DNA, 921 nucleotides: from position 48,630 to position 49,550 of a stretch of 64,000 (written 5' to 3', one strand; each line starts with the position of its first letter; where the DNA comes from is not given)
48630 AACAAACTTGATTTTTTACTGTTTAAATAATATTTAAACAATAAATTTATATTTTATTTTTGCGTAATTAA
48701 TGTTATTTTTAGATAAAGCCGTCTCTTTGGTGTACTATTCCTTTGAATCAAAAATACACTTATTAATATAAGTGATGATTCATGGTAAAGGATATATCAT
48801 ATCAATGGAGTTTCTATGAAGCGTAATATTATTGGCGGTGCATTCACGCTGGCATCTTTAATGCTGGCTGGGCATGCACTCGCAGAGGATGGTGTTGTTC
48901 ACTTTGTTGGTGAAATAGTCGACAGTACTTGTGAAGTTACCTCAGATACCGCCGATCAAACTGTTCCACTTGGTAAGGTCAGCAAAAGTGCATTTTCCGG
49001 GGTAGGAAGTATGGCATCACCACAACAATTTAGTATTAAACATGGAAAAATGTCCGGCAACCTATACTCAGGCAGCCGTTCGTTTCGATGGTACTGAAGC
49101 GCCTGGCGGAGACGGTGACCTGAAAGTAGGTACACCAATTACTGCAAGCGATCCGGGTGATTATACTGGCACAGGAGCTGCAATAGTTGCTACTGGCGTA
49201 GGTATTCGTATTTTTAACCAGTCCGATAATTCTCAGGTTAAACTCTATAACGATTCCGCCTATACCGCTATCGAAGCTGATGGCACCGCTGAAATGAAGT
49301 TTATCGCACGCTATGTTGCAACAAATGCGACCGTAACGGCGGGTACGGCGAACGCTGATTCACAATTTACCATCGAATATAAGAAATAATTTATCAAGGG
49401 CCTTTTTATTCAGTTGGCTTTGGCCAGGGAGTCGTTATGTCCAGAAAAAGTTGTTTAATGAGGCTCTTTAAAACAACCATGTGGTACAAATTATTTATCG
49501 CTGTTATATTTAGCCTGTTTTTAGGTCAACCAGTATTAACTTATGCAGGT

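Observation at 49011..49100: Frameshift in the fimbrial major subunit at a homopolymeric A5 tract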

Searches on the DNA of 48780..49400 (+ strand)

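Call 4: search_dna_similar(query=window:48780-49400:+, collection=ecoli_genomes, mode=near, max_rows=40, rows=spread)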
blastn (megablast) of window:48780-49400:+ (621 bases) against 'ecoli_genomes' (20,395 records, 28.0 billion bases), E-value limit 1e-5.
Records with a match: 1948; places in all: 1950; records where one place covers at least 80% of the query: 1936.
Genomes with a match: 1948 of 5426; with a place that covers at least 80% of the query: 1936. Places per genome that has any: lowest 1, median 1, highest 2. On chromosomes: 1950 places; on plasmids: 0.
Best place of each record, by identity: >=99% 8; 95-99% 9; 80-90% 1931.
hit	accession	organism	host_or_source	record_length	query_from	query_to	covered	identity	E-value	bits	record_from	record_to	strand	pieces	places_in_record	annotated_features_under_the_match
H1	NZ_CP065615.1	Escherichia coli strain FDAARGOS_943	missing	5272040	1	621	100%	99.7%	0e+0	1134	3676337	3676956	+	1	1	lpfA-O113: long polar fimbria major subunit LpfA-O113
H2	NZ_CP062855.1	Escherichia coli O20:H12 strain Res13-Lact-PEB17-18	Sus scrofa domesticus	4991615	1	621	100%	87.4%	0e+0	713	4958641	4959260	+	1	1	lpfA-O113: long polar fimbria major subunit LpfA-O113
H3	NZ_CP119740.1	Escherichia coli strain E94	bovine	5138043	1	621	100%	87.4%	0e+0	713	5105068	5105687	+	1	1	lpfA-O113: long polar fimbria major subunit LpfA-O113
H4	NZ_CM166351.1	Escherichia coli strain CH4790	Homo sapiens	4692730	1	621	100%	87.4%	0e+0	713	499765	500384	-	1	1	lpfA-O113: long polar fimbria major subunit LpfA-O113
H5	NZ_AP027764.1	Escherichia coli strain 2017-02-2CC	Homo sapiens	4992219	9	612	97%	89.9%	0e+0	776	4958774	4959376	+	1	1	lpfA-O113: long polar fimbria major subunit LpfA-O113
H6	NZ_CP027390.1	Escherichia coli strain 2015C-4944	missing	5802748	1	621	100%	87.3%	0e+0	708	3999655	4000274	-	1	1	lpfA-O113: long polar fimbria major subunit LpfA-O113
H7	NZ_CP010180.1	Escherichia coli strain M1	mouse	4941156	1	621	100%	87.3%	0e+0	708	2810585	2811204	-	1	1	lpfA-O113: long polar fimbria major subunit LpfA-O113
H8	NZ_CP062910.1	Escherichia coli O112ab:H8 strain Res13-Lact-EA06-22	Sus scrofa domesticus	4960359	1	621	100%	87.3%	0e+0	708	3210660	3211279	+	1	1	lpfA-O113: long polar fimbria major subunit LpfA-O113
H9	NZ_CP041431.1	Escherichia coli strain STEC316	Raw beef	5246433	1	621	100%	87.3%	0e+0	708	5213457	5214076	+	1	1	lpfA-O113: long polar fimbria major subunit LpfA-O113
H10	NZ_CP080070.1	Escherichia coli strain 19SZHZ713Rt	Homo sapiens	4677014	1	621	100%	87.3%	0e+0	708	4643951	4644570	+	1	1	lpfA-O113: long polar fimbria major subunit LpfA-O113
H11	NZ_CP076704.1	Escherichia coli O8:H28 strain BMH-17-0027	flour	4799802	1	621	100%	87.3%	0e+0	708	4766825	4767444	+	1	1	lpfA-O113: long polar fimbria major subunit LpfA-O113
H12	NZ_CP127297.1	Escherichia coli strain APEC20/16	Gallus gallus domesticus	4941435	1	621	100%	87.3%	0e+0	708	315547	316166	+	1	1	lpfA-O113: long polar fimbria major subunit LpfA-O113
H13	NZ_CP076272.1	Escherichia coli strain E21845/O/A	Homo sapiens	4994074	1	621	100%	87.3%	0e+0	708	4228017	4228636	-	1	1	lpfA-O113: long polar fimbria major subunit LpfA-O113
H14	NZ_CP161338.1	Escherichia coli strain PEC1012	Wild bird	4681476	1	621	100%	87.3%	0e+0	708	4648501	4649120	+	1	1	lpfA-O113: long polar fimbria major subunit LpfA-O113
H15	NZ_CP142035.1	Escherichia coli strain HS4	Homo sapiens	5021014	1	621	100%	87.3%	0e+0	708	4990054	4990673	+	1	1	lpfA-O113: long polar fimbria major subunit LpfA-O113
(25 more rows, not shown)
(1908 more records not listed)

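Call 5: search_dna_similar(query=window:48780-49400:+, collection=ecoli_genomes, mode=near, max_rows=22, rows=best)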
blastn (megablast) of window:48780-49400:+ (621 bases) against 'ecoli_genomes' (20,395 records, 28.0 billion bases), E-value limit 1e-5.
Records with a match: 1948; places in all: 1950; records where one place covers at least 80% of the query: 1936.
Genomes with a match: 1948 of 5426; with a place that covers at least 80% of the query: 1936. Places per genome that has any: lowest 1, median 1, highest 2. On chromosomes: 1950 places; on plasmids: 0.
Best place of each record, by identity: >=99% 8; 95-99% 9; 80-90% 1931.
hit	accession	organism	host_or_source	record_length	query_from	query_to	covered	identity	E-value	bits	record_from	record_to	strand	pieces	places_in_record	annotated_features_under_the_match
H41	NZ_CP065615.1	Escherichia coli strain FDAARGOS_943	missing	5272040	1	621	100%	99.7%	0e+0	1134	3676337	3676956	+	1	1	lpfA-O113: long polar fimbria major subunit LpfA-O113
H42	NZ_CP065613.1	Escherichia coli strain FDAARGOS_944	missing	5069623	1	621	100%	99.7%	0e+0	1134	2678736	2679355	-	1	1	lpfA-O113: long polar fimbria major subunit LpfA-O113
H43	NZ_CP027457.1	Escherichia coli strain 88-3493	missing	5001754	7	621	99%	99.5%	0e+0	1118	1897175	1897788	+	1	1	lpfA-O113: long polar fimbria major subunit LpfA-O113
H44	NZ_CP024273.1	Escherichia coli strain F9792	missing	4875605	7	621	99%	99.5%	0e+0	1118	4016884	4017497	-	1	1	lpfA-O113: long polar fimbria major subunit LpfA-O113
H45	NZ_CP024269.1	Escherichia coli strain F8111-1SC3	missing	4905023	7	621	99%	99.5%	0e+0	1118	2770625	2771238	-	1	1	lpfA-O113: long polar fimbria major subunit LpfA-O113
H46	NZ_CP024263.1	Escherichia coli O169:H41 strain F6326-C1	missing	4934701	7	621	99%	99.5%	0e+0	1118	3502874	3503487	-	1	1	lpfA-O113: long polar fimbria major subunit LpfA-O113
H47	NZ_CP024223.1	Escherichia coli O169:H41 strain 2014EL-1345-2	missing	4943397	7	621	99%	99.5%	0e+0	1118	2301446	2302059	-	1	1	lpfA-O113: long polar fimbria major subunit LpfA-O113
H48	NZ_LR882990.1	Escherichia coli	-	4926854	7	621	99%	99.5%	0e+0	1118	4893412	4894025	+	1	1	lpfA-O113: long polar fimbria major subunit LpfA-O113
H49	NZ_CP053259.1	Escherichia coli strain GF3-3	Guinea fowl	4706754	7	621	99%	98.9%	0e+0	1096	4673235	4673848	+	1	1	lpfA-O113: long polar fimbria major subunit LpfA-O113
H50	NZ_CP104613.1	Escherichia coli strain AHM8C212RI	chicken feces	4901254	7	621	99%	98.9%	0e+0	1096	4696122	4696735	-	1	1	lpfA-O113: long polar fimbria major subunit LpfA-O113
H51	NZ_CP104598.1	Escherichia coli strain AHM8C160RI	chicken feces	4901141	7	621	99%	98.9%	0e+0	1096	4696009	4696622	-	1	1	lpfA-O113: long polar fimbria major subunit LpfA-O113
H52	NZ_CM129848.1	Escherichia coli strain TB06052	fresh water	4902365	1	621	100%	96.9%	0e+0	1040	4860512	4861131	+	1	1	lpfA-O113: long polar fimbria major subunit LpfA-O113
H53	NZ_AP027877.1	Escherichia coli strain 2018-05-2CC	Homo sapiens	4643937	7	621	99%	97.2%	0e+0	1040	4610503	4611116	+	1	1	lpfA-O113: long polar fimbria major subunit LpfA-O113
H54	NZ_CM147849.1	Escherichia coli strain 33F4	Calf of Bos taurus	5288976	7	621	99%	97.2%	0e+0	1040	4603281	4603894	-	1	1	lpfA-O113: long polar fimbria major subunit LpfA-O113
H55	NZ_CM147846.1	Escherichia coli strain 32F4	Calf of Bos taurus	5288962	7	621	99%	97.2%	0e+0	1040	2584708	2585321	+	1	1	lpfA-O113: long polar fimbria major subunit LpfA-O113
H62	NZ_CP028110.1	Escherichia coli O121 str. RM8352 strain RM8352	creek sediment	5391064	1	621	100%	87.4%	0e+0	713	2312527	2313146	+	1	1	lpfA-O113: long polar fimbria major subunit LpfA-O113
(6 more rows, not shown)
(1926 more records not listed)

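Call 6: get_annotated_region(hit=H41, flank=7000)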
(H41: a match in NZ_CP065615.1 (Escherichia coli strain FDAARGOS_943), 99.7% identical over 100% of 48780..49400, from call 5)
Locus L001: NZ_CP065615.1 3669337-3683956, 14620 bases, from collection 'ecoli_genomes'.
description: Escherichia coli strain FDAARGOS_943 chromosome, complete genome
organism: Escherichia coli strain FDAARGOS_943 (NCBI taxid 562)
replicon: chromosome; assembly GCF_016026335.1
host: missing; source: missing; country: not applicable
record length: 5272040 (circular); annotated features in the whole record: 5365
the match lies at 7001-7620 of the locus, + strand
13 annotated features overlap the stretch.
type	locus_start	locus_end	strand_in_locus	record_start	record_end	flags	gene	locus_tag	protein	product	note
CDS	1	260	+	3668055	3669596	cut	atpA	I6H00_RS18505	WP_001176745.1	F0F1 ATP synthase subunit alpha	-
CDS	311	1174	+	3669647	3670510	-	atpG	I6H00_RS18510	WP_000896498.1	F0F1 ATP synthase subunit gamma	-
CDS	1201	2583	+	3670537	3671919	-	atpD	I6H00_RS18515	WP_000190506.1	F0F1 ATP synthase subunit beta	-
CDS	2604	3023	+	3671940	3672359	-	atpC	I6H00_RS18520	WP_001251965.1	F0F1 ATP synthase subunit epsilon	-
CDS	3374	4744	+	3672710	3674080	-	glmU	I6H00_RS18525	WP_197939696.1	bifunctional UDP-N-acetylglucosamine diphosphorylase/glucosamine-1-phosphate N-acetyltransferase GlmU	-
CDS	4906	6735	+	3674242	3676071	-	glmS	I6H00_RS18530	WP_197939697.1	glutamine--fructose-6-phosphate transaminase (isomerizing)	-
CDS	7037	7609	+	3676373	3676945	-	lpfA-O113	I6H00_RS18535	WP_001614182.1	long polar fimbria major subunit LpfA-O113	-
CDS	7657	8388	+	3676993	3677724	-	lpfB-O113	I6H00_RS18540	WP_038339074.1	long polar fimbrial chaperone LpfB-O113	-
CDS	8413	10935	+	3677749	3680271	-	lpfC-O113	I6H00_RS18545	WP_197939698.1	long polar fimbrial usher protein LpfC-O113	-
CDS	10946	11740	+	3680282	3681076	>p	-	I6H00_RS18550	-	fimbrial protein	incomplete; partial in the middle of a contig; missing C-terminus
CDS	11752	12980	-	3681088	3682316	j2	-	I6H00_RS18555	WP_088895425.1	IS3-like element IS2 family transposase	programmed frameshift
CDS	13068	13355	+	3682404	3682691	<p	-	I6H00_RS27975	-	fimbrial protein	incomplete; partial in the middle of a contig; missing N-terminus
CDS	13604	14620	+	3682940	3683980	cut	pstS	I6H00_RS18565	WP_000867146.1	phosphate ABC transporter substrate-binding protein PstS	-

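Call 7: get_annotated_region(hit=H43, flank=300)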
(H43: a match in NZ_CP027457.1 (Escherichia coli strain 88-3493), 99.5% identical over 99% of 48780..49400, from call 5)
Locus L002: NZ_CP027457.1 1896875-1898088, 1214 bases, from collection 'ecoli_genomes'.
description: Escherichia coli strain 88-3493 chromosome, complete genome
organism: Escherichia coli strain 88-3493 (NCBI taxid 562)
replicon: chromosome; assembly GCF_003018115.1
host: missing; source: missing; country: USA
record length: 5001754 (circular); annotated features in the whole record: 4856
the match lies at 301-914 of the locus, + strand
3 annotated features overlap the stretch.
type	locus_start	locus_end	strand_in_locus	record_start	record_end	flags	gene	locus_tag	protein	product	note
CDS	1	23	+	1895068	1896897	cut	glmS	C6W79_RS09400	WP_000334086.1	glutamine--fructose-6-phosphate transaminase (isomerizing)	-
CDS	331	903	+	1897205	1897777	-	lpfA-O113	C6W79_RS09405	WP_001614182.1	long polar fimbria major subunit LpfA-O113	-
CDS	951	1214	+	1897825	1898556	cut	lpfB-O113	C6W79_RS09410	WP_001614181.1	long polar fimbrial chaperone LpfB-O113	-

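Call 8: get_annotated_region(hit=H49, flank=300)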
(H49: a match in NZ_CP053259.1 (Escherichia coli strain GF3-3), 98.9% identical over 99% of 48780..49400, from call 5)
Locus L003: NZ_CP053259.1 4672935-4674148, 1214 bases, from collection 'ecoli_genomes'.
description: Escherichia coli strain GF3-3 chromosome, complete genome
organism: Escherichia coli strain GF3-3 (NCBI taxid 562)
replicon: chromosome; assembly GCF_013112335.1
host: Guinea fowl; source: Caecum; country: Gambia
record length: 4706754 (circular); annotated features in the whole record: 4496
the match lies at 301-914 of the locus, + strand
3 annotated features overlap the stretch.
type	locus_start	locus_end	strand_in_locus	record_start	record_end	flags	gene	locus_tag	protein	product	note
CDS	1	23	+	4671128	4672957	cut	glmS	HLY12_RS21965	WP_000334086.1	glutamine--fructose-6-phosphate transaminase (isomerizing)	-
CDS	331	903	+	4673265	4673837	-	lpfA-O113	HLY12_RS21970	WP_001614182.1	long polar fimbria major subunit LpfA-O113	-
CDS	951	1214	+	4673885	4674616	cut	lpfB-O113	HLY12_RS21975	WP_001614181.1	long polar fimbrial chaperone LpfB-O113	-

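Call 9: get_annotated_region(hit=H52, flank=300)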
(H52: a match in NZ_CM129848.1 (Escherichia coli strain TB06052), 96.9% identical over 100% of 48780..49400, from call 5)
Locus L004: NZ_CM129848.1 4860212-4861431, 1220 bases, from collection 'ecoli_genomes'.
description: Escherichia coli strain TB06052 chromosome, whole genome shotgun sequence
organism: Escherichia coli strain TB06052 (NCBI taxid 562)
replicon: chromosome; assembly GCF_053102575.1
host: -; source: fresh water; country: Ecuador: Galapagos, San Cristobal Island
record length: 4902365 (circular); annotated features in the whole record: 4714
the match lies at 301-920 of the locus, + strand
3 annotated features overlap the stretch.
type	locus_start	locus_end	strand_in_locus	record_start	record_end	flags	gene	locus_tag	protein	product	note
CDS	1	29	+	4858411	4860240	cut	glmS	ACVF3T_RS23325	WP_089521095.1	glutamine--fructose-6-phosphate transaminase (isomerizing)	-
CDS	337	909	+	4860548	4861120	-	lpfA-O113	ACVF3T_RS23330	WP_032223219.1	long polar fimbria major subunit LpfA-O113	-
CDS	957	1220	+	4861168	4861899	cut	lpfB-O113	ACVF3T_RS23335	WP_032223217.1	long polar fimbrial chaperone LpfB-O113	-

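Call 10: get_annotated_region(hit=H53, flank=300)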
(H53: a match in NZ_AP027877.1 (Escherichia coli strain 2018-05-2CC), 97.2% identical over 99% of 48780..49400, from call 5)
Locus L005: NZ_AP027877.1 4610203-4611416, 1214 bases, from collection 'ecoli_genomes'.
description: Escherichia coli strain 2018-05-2CC chromosome, complete genome
organism: Escherichia coli strain 2018-05-2CC (NCBI taxid 562)
replicon: chromosome; assembly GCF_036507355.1
host: Homo sapiens; source: feces; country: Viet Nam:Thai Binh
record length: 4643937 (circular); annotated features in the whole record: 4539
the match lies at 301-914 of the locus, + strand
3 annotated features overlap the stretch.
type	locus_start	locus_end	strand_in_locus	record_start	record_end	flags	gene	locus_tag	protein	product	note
CDS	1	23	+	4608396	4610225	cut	glmS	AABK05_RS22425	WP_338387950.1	glutamine--fructose-6-phosphate transaminase (isomerizing)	-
CDS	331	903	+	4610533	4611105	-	lpfA-O113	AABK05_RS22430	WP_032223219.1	long polar fimbria major subunit LpfA-O113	-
CDS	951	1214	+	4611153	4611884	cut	lpfB-O113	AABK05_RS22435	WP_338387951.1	long polar fimbrial chaperone LpfB-O113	-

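Call 11: get_annotated_region(hit=H62, flank=300)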
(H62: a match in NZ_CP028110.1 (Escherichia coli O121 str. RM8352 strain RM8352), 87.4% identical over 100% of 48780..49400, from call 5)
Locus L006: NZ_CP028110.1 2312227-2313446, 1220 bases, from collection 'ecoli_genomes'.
description: Escherichia coli O121 str. RM8352 chromosome, complete genome
organism: Escherichia coli O121 str. RM8352 strain RM8352 (NCBI taxid 1055543)
replicon: chromosome; assembly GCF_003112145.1
host: -; source: creek sediment; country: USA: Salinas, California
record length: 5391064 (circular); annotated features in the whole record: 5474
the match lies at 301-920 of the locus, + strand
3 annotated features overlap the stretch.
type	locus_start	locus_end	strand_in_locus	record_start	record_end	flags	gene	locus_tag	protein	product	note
CDS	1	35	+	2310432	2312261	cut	glmS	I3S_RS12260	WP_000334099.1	glutamine--fructose-6-phosphate transaminase (isomerizing)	-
CDS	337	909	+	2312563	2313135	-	lpfA-O113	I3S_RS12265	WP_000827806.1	long polar fimbria major subunit LpfA-O113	-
CDS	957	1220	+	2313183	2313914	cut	lpfB-O113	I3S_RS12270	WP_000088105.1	long polar fimbrial chaperone LpfB-O113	-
